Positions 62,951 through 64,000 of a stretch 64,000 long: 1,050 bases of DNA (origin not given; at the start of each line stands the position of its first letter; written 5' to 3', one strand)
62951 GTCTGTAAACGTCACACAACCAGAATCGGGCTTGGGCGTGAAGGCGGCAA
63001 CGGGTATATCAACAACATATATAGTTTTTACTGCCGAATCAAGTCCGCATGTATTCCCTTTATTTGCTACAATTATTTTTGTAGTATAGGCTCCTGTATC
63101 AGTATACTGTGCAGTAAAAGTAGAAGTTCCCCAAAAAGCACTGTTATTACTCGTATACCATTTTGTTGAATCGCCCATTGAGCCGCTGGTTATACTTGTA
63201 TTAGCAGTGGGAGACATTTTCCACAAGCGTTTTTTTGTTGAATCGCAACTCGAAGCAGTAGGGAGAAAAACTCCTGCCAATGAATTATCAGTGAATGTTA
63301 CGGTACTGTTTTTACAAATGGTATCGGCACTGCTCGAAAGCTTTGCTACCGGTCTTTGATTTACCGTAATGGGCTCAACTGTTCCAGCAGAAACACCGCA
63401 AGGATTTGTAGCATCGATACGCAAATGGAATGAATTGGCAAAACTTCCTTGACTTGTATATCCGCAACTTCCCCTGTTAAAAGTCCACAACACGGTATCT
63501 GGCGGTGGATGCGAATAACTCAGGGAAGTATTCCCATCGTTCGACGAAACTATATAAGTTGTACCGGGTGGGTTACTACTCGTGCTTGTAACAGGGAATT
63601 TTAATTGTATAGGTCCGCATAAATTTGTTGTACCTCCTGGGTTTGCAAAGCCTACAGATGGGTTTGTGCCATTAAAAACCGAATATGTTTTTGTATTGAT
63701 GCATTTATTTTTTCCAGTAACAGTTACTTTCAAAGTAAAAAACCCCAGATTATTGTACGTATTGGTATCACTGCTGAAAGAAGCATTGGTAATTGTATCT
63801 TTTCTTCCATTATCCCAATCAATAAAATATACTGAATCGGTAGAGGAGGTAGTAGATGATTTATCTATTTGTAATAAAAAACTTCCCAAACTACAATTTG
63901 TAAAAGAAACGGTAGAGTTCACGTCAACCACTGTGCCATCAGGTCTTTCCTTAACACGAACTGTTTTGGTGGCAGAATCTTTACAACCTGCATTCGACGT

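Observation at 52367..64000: More than 3,870-aa PKD-repeat T9SS type-B cargo protein (SprB-like giant adhesin); the window begins and ends with such genes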

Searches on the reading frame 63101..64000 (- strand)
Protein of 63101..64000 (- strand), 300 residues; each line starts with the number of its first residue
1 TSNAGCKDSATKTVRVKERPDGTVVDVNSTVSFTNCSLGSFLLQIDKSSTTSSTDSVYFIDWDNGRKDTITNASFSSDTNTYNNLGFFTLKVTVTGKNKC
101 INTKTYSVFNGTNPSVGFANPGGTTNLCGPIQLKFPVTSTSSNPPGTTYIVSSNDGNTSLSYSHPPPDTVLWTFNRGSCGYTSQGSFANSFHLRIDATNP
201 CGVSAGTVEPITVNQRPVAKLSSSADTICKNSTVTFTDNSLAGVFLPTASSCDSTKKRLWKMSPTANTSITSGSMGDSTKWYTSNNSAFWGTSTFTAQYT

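Call 26: find_related_loci(query=window:63101-64000:-, collection=genome_contigs, flank=10000)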
Query window:63101-64000:- (300 aa) in genome_contigs; peptide patterns used: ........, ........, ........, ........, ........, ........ (x = any residue, [..] = any of these).
81 stretches matched a pattern; 8 encode a relative of the query (tblastn E <= 1e-3); 8 distinct loci.
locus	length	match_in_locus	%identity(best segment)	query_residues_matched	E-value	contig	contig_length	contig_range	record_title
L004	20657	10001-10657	25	1-242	2e-8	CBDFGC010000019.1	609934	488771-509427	MAG: Chitinophagaceae bacterium isolate 413e2669-0194-4754-a649-15a072f65956 genome assembly, contig: contig_19, whole g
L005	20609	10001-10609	27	1-238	5e-8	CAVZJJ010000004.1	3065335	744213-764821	MAG: uncultured Bacteroidetes bacterium isolate MFD04716.bin.2.246 genome assembly, contig: contig_9779, whole genome sh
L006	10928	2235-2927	25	1-270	3e-6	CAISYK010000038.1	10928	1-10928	MAG: uncultured Bacteroidetes bacterium isolate Kiruna_bin-08168 genome assembly, contig: bin-08168:0038/1288, whole gen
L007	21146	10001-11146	29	1-240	9e-6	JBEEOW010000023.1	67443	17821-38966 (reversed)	MAG: Bacteroidota bacterium isolate dobsoncreek_2019_sw_WHONDRS-S19S_0087_A_bin.37 scaffold_0000036, whole genome shotgu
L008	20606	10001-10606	26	5-240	4e-5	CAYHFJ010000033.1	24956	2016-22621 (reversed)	MAG TPA_asm: uncultured Flavobacteriales bacterium isolate ERP119702_co1_8 genome assembly, contig: NODE_2050_length_249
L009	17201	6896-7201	30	1-118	2e-4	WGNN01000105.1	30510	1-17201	MAG: bacterium isolate RI_201 c_000000082247, whole genome shotgun sequence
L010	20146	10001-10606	24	1-237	3e-4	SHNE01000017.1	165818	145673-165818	MAG: Bacteroidetes bacterium isolate Bin7_1 c_000000000030, whole genome shotgun sequence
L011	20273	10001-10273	31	1-114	2e-4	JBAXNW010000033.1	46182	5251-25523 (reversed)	MAG: Bacteroidota bacterium isolate ELA489 MAG489_33, whole genome shotgun sequence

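Call 27: find_homologous_proteins(query=window:63101-64000:-, max_evalue=1e-10)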
Query window:63101-64000:- (300 aa): 1 proteins with E <= 1e-10 among 970 candidates.
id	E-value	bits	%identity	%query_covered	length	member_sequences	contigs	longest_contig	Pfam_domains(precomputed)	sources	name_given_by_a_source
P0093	5.2e-56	209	47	80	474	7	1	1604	PF00801.27,PF18911.7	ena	-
